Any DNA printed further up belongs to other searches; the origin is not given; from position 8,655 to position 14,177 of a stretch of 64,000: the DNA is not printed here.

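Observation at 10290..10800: About 150-residue lineage-specific insertion in the RNA polymerase III largest subunit between the clamp and the active-site loop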

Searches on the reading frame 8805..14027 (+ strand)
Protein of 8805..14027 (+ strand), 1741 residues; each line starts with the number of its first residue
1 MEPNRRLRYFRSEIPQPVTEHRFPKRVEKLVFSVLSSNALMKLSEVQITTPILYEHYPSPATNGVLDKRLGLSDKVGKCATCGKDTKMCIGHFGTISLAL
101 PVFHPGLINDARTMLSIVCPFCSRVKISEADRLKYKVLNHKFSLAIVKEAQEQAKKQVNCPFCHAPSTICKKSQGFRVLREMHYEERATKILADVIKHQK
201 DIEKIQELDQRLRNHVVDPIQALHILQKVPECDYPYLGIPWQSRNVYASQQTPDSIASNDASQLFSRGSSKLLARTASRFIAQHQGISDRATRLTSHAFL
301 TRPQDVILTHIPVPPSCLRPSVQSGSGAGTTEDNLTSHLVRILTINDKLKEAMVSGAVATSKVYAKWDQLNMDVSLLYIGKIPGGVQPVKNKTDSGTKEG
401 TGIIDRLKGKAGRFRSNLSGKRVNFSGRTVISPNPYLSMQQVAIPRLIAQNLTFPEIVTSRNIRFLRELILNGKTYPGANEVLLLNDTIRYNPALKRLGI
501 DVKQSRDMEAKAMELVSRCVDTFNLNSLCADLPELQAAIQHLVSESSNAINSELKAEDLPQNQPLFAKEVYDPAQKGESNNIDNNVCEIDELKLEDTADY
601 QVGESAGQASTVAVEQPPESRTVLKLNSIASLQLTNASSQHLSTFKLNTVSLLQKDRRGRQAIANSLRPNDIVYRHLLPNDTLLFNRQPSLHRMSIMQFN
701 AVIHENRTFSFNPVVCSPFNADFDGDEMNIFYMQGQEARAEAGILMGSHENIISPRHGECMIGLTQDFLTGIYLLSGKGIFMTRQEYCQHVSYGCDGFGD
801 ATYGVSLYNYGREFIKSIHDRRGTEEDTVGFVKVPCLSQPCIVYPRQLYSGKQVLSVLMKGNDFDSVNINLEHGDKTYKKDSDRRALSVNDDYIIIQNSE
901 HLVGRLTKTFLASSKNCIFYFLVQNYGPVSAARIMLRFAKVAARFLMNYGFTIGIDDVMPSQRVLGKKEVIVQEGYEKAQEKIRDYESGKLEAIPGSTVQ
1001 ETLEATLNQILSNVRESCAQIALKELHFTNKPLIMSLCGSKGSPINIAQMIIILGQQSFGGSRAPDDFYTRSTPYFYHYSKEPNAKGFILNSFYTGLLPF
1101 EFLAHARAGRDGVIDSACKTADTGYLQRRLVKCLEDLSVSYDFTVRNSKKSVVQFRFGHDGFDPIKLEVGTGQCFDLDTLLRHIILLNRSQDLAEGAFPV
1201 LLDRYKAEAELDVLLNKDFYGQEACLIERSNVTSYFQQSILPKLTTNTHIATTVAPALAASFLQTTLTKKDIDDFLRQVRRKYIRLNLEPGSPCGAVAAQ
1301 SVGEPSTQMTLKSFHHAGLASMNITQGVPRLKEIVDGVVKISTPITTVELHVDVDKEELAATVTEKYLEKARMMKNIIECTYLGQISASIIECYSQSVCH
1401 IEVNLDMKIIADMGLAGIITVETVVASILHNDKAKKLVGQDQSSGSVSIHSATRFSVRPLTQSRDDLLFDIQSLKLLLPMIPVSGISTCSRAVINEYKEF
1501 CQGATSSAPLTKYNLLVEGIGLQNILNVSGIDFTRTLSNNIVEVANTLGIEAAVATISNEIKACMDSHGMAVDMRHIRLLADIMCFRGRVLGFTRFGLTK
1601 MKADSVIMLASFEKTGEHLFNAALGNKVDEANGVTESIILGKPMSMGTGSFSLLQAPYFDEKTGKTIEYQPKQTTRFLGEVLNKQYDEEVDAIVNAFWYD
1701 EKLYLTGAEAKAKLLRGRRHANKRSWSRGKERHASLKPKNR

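Call 4: search_protein_families(library=pfam, proteins=[window:8805-14027:+], max_evalue=0.01)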
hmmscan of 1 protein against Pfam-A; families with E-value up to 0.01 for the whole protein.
window:8805-14027:+ (1741 aa): 5 families
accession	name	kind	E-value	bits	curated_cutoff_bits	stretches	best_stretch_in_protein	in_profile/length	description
PF04998.22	RNA_pol_Rpb1_5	-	6.6e-75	252.4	28.5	1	1096-1603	1-264/267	RNA polymerase Rpb1, domain 5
PF00623.25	RNA_pol_Rpb1_2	-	4.3e-53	180.4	25.3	2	659-746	77-164/166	RNA polymerase Rpb1, domain 2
PF04997.17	RNA_pol_Rpb1_1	-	1.4e-52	179.5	39.7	2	25-239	2-196/312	RNA polymerase Rpb1, domain 1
PF04983.23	RNA_pol_Rpb1_3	-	6.8e-39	133.8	28.9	1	751-958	1-162/162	RNA polymerase Rpb1, domain 3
PF05000.22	RNA_pol_Rpb1_4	-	4.8e-29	100.9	24.8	1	983-1089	1-107/107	RNA polymerase Rpb1, domain 4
